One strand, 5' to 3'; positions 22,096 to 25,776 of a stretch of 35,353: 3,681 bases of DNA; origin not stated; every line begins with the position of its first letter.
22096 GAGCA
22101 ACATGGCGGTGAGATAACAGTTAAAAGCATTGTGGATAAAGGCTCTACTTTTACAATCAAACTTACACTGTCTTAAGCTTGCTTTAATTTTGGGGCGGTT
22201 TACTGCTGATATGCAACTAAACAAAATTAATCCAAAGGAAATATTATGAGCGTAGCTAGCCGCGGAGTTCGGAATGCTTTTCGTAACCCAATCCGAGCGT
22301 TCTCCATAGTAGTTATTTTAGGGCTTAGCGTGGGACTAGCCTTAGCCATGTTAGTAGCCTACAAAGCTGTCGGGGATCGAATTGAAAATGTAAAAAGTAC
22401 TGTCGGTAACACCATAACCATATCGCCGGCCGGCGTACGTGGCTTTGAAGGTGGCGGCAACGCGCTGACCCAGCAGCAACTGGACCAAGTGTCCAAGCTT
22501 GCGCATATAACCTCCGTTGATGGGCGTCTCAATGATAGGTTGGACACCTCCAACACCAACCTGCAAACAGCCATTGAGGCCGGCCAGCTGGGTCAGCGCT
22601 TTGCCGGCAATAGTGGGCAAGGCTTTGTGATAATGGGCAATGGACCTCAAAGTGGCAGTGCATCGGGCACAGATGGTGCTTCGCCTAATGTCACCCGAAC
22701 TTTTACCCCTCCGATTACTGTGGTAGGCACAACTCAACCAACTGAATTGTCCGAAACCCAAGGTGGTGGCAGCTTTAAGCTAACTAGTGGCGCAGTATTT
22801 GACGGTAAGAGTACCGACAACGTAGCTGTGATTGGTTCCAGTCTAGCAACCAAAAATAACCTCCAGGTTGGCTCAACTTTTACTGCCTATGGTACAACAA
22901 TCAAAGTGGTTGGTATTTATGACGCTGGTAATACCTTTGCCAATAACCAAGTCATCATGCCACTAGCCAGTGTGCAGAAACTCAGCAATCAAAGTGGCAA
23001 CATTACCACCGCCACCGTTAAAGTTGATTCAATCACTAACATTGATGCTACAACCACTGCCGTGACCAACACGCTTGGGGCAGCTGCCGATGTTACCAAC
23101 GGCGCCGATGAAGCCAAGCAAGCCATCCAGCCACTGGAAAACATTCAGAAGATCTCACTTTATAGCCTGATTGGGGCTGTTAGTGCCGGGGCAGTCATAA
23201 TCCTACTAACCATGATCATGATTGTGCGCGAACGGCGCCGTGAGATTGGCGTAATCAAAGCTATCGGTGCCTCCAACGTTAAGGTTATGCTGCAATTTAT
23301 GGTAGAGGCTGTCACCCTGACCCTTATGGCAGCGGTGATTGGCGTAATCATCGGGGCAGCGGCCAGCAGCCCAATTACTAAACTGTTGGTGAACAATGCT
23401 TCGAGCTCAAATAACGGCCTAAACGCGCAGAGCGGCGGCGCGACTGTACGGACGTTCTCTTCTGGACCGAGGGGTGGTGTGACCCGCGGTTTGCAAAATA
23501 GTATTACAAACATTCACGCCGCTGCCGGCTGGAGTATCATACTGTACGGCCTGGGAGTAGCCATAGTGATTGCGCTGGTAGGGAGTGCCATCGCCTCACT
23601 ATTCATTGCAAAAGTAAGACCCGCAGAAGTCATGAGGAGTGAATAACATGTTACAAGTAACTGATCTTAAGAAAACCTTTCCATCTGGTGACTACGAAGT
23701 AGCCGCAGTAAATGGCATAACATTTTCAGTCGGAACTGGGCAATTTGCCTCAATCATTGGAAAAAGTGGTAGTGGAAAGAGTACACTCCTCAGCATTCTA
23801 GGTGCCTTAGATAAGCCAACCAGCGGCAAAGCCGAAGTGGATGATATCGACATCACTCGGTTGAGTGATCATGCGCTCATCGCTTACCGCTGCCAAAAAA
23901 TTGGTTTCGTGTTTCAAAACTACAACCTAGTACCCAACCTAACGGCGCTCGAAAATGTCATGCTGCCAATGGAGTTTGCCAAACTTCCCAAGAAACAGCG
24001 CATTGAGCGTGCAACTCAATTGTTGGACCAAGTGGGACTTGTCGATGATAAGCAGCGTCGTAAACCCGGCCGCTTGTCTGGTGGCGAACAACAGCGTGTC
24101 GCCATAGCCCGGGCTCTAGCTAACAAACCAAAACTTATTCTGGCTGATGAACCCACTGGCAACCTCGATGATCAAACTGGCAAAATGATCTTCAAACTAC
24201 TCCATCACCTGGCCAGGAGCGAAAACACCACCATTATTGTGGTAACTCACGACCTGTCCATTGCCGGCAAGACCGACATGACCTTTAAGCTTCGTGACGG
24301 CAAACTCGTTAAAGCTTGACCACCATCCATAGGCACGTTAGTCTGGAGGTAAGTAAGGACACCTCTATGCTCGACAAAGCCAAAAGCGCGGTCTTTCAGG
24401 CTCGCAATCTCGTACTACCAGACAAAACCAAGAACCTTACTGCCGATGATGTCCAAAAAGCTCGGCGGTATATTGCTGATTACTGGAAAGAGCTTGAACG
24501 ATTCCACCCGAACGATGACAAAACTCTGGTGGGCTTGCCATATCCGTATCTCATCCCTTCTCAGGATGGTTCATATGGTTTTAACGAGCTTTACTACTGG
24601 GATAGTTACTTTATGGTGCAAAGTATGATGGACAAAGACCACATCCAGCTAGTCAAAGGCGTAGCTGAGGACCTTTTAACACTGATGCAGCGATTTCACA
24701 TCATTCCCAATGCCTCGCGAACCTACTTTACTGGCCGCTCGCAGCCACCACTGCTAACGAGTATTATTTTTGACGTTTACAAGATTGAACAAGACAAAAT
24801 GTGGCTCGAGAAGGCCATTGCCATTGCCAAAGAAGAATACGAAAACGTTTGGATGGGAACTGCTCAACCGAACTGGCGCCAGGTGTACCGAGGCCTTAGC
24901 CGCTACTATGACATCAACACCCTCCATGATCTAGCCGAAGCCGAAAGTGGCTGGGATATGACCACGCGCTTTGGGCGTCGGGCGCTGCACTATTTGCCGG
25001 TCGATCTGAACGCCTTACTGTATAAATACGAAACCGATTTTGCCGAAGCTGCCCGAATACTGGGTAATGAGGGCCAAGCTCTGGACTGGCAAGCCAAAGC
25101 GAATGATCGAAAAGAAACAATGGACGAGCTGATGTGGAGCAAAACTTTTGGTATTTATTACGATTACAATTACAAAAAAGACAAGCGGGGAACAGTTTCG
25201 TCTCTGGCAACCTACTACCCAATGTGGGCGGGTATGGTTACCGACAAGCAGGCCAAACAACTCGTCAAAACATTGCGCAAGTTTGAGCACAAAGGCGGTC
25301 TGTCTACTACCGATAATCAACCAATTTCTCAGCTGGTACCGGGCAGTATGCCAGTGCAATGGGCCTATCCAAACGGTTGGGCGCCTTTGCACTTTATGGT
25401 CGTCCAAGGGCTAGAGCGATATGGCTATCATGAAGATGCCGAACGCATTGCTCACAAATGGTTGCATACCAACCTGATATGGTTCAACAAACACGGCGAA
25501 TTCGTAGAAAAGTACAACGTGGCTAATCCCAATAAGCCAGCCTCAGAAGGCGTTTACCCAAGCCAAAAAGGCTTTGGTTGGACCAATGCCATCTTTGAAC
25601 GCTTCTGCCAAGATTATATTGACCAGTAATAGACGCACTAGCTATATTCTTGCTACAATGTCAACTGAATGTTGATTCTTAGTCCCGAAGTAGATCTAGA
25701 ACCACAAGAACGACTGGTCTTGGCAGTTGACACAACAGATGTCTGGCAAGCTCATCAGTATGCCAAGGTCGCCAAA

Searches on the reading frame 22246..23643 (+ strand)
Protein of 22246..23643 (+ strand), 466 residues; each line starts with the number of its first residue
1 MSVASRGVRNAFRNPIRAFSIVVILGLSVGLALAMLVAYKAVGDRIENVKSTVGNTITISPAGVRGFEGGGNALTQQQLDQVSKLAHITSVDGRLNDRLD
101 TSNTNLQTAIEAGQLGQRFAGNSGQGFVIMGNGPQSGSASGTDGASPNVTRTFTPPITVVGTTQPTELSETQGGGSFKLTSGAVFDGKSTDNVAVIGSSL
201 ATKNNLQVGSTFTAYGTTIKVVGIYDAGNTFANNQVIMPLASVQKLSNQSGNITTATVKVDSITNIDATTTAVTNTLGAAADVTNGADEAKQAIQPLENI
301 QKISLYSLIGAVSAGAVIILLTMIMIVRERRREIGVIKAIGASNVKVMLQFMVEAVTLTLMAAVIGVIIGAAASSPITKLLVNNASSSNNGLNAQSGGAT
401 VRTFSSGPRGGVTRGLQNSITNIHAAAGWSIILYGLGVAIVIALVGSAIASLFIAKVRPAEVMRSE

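Call 23: search_protein_families(library=pfam, proteins=[window:22246-23643:+], max_evalue=0.001)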
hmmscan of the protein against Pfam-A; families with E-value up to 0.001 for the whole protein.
window:22246-23643:+ (466 aa): 2 families
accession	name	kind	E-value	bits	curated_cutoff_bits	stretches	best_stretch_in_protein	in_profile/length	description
PF02687.27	FtsX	-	1.8e-17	64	25.5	1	309-457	5-118/120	FtsX-like permease C-terminal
PF12704.14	MacB_PCD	-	9.1e-10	39.6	27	1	23-275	4-206/207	MacB-like periplasmic core domain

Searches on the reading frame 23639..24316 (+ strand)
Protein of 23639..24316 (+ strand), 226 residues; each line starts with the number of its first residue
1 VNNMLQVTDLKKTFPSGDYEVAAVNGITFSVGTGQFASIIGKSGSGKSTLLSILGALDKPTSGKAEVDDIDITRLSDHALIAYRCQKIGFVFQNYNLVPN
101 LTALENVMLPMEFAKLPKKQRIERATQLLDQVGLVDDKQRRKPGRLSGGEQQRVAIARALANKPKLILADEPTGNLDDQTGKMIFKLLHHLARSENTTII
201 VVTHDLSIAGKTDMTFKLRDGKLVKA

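Call 23: search_protein_families(library=pfam, proteins=[window:23639-24316:+], max_evalue=0.001)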
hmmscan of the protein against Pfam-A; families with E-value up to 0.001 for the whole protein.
window:23639-24316:+ (226 aa): 5 families
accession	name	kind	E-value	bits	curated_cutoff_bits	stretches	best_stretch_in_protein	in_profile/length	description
PF00005.33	ABC_tran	-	1.2e-35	123.5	25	1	25-173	2-136/137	ABC transporter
PF02463.25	SMC_N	-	1.7e-06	28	40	1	35-218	25-211/220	RecF/RecN/SMC N terminal domain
PF13175.12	AAA_15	-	0.00042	20.5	32.1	0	38-70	27-60/374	AAA ATPase domain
PF13191.12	AAA_16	-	0.00043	21.3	32.6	1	32-199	22-166/167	AAA ATPase domain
PF13304.12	AAA_21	-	0.0005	20.7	27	0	36-57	1-22/304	AAA domain, putative AbiEii toxin, Type IV TA system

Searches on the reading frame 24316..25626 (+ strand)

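Call 23: search_protein_families(library=pfam, proteins=[window:24316-25626:+], max_evalue=0.001)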
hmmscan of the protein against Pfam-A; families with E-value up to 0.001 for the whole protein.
window:24316-25626:+ (437 aa): 2 families
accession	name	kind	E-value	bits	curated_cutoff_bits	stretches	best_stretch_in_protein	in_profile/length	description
PF01204.24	Trehalase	-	3.5e-88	297.1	21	2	203-431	281-508/512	Trehalase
PF22422.2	MGH1-like_GH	-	3.1e-18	66.9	27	1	204-401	155-341/356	Mannosylglycerate hydrolase MGH1-like glycoside hydrolase domain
